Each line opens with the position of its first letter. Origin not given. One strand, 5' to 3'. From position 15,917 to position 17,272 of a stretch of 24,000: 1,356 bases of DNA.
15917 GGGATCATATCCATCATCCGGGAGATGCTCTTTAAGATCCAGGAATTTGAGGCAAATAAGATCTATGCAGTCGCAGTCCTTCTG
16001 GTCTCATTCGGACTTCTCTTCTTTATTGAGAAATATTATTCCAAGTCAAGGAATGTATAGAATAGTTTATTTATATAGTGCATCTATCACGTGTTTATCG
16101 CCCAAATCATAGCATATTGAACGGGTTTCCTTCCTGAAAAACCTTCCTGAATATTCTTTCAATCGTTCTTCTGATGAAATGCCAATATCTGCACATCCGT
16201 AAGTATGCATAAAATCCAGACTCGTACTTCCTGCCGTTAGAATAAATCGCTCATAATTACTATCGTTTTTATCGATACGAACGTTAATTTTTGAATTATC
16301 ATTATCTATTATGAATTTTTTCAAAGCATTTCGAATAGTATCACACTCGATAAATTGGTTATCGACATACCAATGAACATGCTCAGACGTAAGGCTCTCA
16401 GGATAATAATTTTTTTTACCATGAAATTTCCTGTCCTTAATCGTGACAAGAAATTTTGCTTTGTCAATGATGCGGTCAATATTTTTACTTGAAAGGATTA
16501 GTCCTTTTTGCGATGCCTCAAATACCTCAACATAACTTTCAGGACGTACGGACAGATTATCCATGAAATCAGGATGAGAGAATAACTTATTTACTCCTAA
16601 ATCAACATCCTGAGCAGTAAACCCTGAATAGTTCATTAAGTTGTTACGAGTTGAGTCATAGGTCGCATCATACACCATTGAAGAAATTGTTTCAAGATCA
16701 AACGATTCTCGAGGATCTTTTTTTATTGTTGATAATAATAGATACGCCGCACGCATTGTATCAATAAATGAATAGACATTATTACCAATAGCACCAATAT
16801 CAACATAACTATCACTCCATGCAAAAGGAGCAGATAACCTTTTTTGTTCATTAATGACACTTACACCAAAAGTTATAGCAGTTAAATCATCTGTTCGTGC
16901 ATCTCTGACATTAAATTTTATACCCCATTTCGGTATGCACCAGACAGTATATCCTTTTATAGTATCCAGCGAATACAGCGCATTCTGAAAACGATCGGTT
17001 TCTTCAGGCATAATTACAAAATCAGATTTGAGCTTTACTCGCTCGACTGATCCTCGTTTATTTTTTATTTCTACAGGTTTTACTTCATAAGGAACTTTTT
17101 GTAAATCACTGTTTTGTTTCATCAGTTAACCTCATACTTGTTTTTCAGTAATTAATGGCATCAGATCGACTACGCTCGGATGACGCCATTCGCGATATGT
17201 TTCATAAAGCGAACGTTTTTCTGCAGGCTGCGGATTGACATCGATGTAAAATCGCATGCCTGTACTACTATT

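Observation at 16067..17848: AT-rich, SD-coupled two-gene ORFan operon divergent from a TrmB regulator: candidate uncharacterised accessory or defence module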

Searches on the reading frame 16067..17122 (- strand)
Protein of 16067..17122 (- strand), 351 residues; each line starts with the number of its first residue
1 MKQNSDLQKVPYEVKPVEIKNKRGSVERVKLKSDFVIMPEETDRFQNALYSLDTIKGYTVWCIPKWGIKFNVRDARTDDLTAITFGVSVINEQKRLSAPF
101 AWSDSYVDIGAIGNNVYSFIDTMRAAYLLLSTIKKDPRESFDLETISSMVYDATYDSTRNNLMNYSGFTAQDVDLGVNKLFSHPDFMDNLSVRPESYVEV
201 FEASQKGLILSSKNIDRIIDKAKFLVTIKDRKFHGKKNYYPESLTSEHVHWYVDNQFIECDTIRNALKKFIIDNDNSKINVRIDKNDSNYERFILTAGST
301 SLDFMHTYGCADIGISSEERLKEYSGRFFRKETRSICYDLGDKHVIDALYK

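Call 4: search_protein_families(library=pfam, proteins=[window:16067-17122:-], max_evalue=1)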
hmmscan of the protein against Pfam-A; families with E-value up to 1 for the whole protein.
window:16067-17122:- (351 aa): 1 family
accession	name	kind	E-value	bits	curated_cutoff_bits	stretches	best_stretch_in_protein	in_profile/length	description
PF07700.20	HNOB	-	0.12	12.8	25.5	1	111-165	87-143/163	Haem-NO-binding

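Call 5: search_protein_families(library=padloc, proteins=[window:16067-17122:-], max_evalue=1)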
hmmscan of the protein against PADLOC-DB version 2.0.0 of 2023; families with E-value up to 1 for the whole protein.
window:16067-17122:- (351 aa): 0 families

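Call 6: search_protein_families(library=ncbifam, proteins=[window:16067-17122:-], max_evalue=1)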
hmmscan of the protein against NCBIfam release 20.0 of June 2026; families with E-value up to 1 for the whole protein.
window:16067-17122:- (351 aa): 1 family
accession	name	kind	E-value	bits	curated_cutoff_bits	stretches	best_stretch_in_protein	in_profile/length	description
NF053749.1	LplB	equivalog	0.1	12.8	65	1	17-42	13-38/86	lipoate-protein ligase small subunit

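Call 7: search_protein_families(library=phrogs, proteins=[window:16067-17122:-], max_evalue=1)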
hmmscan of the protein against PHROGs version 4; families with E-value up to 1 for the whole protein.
window:16067-17122:- (351 aa): 2 families
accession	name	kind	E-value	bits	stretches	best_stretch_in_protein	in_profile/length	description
phrog_25859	-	unknown function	0.16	12.9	0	137-166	77-107/183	-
phrog_27394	-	unknown function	0.19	13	0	283-325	67-109/111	-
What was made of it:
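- On Type II toxin-antitoxin modules: Calls 4-7 give no domain.
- Tried and rejected: Family libraries (Pfam, NCBIfam, PADLOC, PHROGs) gave nothing for A199 or B351 (calls 4-7).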

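Call 8: find_homologous_proteins(query=window:16067-17122:-, max_evalue=0.001)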
Query window:16067-17122:- (351 aa): 1 proteins with E <= 0.001 among 1105 candidates.
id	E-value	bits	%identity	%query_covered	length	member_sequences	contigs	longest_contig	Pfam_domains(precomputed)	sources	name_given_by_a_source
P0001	9.9e-234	793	100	100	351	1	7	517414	-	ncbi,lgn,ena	-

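Call 10: find_encoding_contigs(protein=P0001, flank=10000, max_places=10)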
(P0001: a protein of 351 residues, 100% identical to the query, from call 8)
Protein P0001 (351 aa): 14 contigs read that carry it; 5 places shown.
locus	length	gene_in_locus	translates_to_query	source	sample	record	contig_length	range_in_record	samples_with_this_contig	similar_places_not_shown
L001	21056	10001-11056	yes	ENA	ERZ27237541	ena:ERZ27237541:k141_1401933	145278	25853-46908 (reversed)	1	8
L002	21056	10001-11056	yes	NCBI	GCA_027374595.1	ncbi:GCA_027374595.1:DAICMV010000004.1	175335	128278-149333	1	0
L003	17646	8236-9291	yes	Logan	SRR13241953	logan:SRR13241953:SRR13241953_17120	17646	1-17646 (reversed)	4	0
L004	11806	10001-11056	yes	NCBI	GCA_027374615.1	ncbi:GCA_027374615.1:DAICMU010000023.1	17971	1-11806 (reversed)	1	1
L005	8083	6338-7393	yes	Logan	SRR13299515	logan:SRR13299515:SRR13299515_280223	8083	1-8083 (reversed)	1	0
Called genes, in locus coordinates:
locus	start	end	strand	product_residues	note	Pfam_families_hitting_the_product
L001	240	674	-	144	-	PF00293:NUDIX, PF14815:NUDIX_4 (weak)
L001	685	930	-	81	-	-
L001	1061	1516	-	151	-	PF01978:TrmB (weak), PF09339:HTH_IclR (faint), PF03551:PadR (faint)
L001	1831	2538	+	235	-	PF02585:PIG-L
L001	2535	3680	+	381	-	PF13439:Glyco_transf_4, PF00534:Glycos_transf_1, PF13692:Glyco_trans_1_4, PF13524:Glyco_trans_1_2 (weak)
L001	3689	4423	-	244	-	PF01978:TrmB, PF01022:HTH_5 (faint)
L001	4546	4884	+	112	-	-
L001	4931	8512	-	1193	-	PF02463:SMC_N, PF13175:AAA_15 (weak), PF13476:AAA_23, PF13304:AAA_21 (faint), PF06470:SMC_hinge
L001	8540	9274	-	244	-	PF01978:TrmB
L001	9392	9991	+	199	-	-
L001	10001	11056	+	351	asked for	-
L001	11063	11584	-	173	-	PF06146:PsiE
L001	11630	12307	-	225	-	PF01351:RNase_HII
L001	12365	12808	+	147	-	-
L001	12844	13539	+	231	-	PF04117:Mpv17_PMP22 (weak)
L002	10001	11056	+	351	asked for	-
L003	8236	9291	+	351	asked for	-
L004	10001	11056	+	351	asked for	-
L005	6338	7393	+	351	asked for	-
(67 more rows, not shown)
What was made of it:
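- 16067..17122 (-): B351: 351-aa soluble protein (pI 6.3), second gene of the operon, a species-level ORFan. Identical on 14 contigs from several samples (call 10).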

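Call 17: predict_structure(protein=window:16067-17122:-)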
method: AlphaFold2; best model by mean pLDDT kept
length: 351 residues; sequences in the alignment: 1
mean_pLDDT: 33.3   pTM: 0.25
mean pLDDT of the five models: 33.3, 30.4, 28.4, 28.2, 28.2
residues with pLDDT >= 90: 0; 70-90: 8; 50-70: 33; < 50: 310
segments of 3 or more residues with pLDDT < 50: 1-253, 255-259, 285-290, 306-351
pLDDT, mean of each block of 10 residues (from residue 1): 26 30 35 27 25 20 21 22 21 21 21 27 31 29 37 41 40 39 32 24 23 26 22 20 32 47 60 65 51 66 50 28 28 33 45 43
secondary structure, 60 per line:
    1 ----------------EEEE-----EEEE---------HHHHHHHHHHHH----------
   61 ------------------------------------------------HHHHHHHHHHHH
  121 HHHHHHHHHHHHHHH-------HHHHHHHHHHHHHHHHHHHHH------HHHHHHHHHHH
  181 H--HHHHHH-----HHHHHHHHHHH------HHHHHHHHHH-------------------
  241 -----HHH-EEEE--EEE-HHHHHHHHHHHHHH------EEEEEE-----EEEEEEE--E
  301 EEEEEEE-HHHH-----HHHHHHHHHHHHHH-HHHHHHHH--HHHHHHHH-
elements in order: E17-20 E26-29 H39-50 H109-135 H143-163 H170-181 H184-189 H195-205 H212-221 E250-253 E256-258 H260-273 E280-285 E291-297 E300-307 H309-312 H318-331 H333-340 H343-350
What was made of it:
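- The AlphaFold model is of very low confidence (pLDDT 33; call 17).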

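Call 21: search_protein_representatives(protein=window:16067-17122:-)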
Query: 351 residues. Proteins with E-value up to 0.001 (for the whole library): 1; up to 1e-10: 1; up to 1e-30: 1. The best 1 are listed.
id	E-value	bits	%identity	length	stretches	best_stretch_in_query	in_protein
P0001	3.2e-234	792.6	100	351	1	1-351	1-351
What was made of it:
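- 16067..17122 (-): Only self-hits in calls 8 and 21.
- B351 has no homologue anywhere (calls 8, 21).
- Tried and rejected: Full phmmer of B351 against 1.84 billion representatives found only itself (call 21).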

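Call 28: search_solved_structures(query=window:16067-17122:-, max_evalue=10)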
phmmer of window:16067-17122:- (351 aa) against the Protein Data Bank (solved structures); distinct sequences matched with E-value up to 10: 4.
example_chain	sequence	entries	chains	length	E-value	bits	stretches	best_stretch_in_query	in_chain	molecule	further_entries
2n9p_C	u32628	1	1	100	0.27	13.7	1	272-344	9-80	Large proline-rich protein BAG6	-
3m4t_A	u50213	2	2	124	0.66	12.4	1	206-282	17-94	Transcriptional regulator Kaiso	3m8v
3fkc_A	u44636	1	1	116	0.67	12.4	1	207-278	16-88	Transcriptional regulator Kaiso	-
5teb_A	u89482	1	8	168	1.2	11.5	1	9-62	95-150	Recognition of Peronospora parasitica 1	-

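Call 31: find_related_loci(query=window:16067-17122:-, collection=viral_contigs, flank=5000)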
Query window:16067-17122:- (351 aa) in viral_contigs; peptide patterns used: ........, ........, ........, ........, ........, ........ (x = any residue, [..] = any of these).
No stretch of DNA in the collection matches any of the patterns.

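Call 61: search_dna_similar(query=window:16067-17122:-, collection=phages, mode=protein, max_evalue=0.1, max_rows=10)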
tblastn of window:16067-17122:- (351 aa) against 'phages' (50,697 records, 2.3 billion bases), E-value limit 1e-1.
No match.

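Call 63: search_dna_similar(query=window:16067-17122:-, collection=plasmids, mode=protein, max_evalue=0.1, max_rows=10)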
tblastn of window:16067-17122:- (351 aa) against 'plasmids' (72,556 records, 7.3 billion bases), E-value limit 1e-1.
No match.
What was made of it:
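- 16067..17122 (-): No family, PDB, phage or plasmid match (calls 4-7, 28, 31, 61, 63).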

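Call 65: fold_search(model_id=the predicted structure, library=pdb)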
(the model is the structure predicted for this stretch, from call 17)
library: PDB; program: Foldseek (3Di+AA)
matches with E <= 10: 796; with E <= 0.001: 0
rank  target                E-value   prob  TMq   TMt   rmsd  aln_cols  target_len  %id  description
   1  7t3b_E                1.7e-01  0.23  0.11  0.12  10.2       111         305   10  GATOR1-RAG-RAGULATOR - GAP Complex (released 2022-04-06)
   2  2gnx                  1.8e-01  0.09  0.10  0.12  22.0       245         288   10  X-ray structure of a hypothetical protein from Mouse Mm.209172 (released 2006-05-02)
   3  6ulg_F                2.7e-01  0.08  0.11  0.13  22.0       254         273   11  Cryo-EM structure of the FLCN-FNIP2-Rag-Ragulator complex (released 2019-11-20)
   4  7u06_D                2.9e-01  0.23  0.10  0.20   9.8       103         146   13  Structure of the yeast TRAPPII-Rab11/Ypt32 complex in the closed/open state (composite structure) (released 2022-04-27)
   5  6wj2_F                2.9e-01  0.08  0.12  0.14  21.4       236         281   15  CryoEM structure of the SLC38A9-RagA-RagC-Ragulator complex in the pre-GAP state (released 2020-09-02)
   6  6s6a_A                2.9e-01  0.08  0.11  0.12  20.6       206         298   12  Crystal structure of RagA-Q66L/RagC-T90N GTPase heterodimer complex (released 2019-10-16)
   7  5aox_A                3.3e-01  0.66  0.13  0.47   6.9        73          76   16  Human Alu RNA retrotransposition complex in the ribosome-stalling conformation (released 2015-11-11)
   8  9bh5_Ck               3.3e-01  0.57  0.10  0.40   7.3        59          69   24  High-resolution C. elegans 80S ribosome structure - class 1 (released 2024-09-04)
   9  7k5b_F                3.3e-01  0.20  0.10  0.22  15.0       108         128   12  Structure of outer-arm dynein bound to microtubule doublet in microtubule binding state 2 (MTBS-2) (released 2021-09-29)
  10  1e8o_C                3.5e-01  0.63  0.12  0.47   6.9        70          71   16  Core of the Alu domain of the mammalian SRP (released 2000-11-08)
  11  3wtf_B                3.7e-01  0.23  0.10  0.23   9.1        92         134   11  Structure of PAXX (released 2015-01-21)
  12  5x6v_F                3.7e-01  0.18  0.11  0.25  10.2       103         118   19  Crystal structure of human heteroheptameric complex (released 2017-12-06)
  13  8fw5_E                3.7e-01  0.14  0.12  0.14   9.3       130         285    9  Chimeric HsGATOR1-SpGtr-SpLam complex (released 2023-07-26)
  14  1e8o_A                3.9e-01  0.63  0.14  0.50   6.8        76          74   16  Core of the Alu domain of the mammalian SRP (released 2000-11-08)
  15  4ue5_E                3.9e-01  0.63  0.14  0.50   6.8        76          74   16  Structural basis for targeting and elongation arrest of Bacillus signal recognition particle (released 2015-09-09)
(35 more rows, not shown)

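Call 77: list_cluster_members(proteins=[P0001, P0002, P0003])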
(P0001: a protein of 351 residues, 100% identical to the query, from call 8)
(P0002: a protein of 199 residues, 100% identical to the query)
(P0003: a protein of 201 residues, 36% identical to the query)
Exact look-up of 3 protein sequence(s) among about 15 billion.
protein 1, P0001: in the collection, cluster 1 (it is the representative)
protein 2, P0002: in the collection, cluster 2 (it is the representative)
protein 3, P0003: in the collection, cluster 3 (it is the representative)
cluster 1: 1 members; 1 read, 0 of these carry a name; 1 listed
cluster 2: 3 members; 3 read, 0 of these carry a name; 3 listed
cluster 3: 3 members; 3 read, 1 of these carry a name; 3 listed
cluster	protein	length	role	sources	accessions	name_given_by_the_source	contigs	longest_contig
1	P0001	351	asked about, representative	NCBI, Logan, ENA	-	-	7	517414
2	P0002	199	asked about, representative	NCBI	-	-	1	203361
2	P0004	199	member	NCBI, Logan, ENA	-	-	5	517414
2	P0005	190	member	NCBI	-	-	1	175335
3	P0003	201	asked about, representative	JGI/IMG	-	-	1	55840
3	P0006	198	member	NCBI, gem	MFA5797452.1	MAG: hypothetical protein WC916_05445 [Candidatus Woesearchaeota archaeon]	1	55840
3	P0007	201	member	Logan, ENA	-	-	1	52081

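Call 87: find_encoding_contigs(protein=P0007, flank=6000, max_places=4)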
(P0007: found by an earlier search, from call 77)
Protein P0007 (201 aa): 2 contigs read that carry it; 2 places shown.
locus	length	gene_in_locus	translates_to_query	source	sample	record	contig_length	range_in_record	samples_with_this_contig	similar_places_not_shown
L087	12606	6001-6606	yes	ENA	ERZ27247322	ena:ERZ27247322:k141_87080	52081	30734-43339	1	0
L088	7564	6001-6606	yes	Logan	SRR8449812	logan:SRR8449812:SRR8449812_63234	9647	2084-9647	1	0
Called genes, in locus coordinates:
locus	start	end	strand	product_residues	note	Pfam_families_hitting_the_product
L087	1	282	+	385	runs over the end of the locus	PF13439:Glyco_transf_4, PF00534:Glycos_transf_1, PF13692:Glyco_trans_1_4, PF13524:Glyco_trans_1_2 (weak)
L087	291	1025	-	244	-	PF01978:TrmB, PF01022:HTH_5 (faint)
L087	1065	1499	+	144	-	-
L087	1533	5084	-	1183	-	PF02463:SMC_N, PF13175:AAA_15, PF13304:AAA_21 (weak), PF02463:SMC_N, PF06470:SMC_hinge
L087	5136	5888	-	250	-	PF01978:TrmB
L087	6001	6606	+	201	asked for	-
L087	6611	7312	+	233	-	-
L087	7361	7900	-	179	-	PF06146:PsiE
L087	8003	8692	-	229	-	PF01351:RNase_HII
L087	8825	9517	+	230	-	PF04117:Mpv17_PMP22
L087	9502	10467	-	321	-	PF01207:Dus, PF01180:DHO_dh (weak), PF00977:His_biosynth (weak)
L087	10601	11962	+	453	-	-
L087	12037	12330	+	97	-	-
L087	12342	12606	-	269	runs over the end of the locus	PF11611:DUF4352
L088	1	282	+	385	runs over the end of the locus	PF13439:Glyco_transf_4, PF00534:Glycos_transf_1, PF13692:Glyco_trans_1_4, PF13524:Glyco_trans_1_2 (weak)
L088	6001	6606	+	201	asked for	-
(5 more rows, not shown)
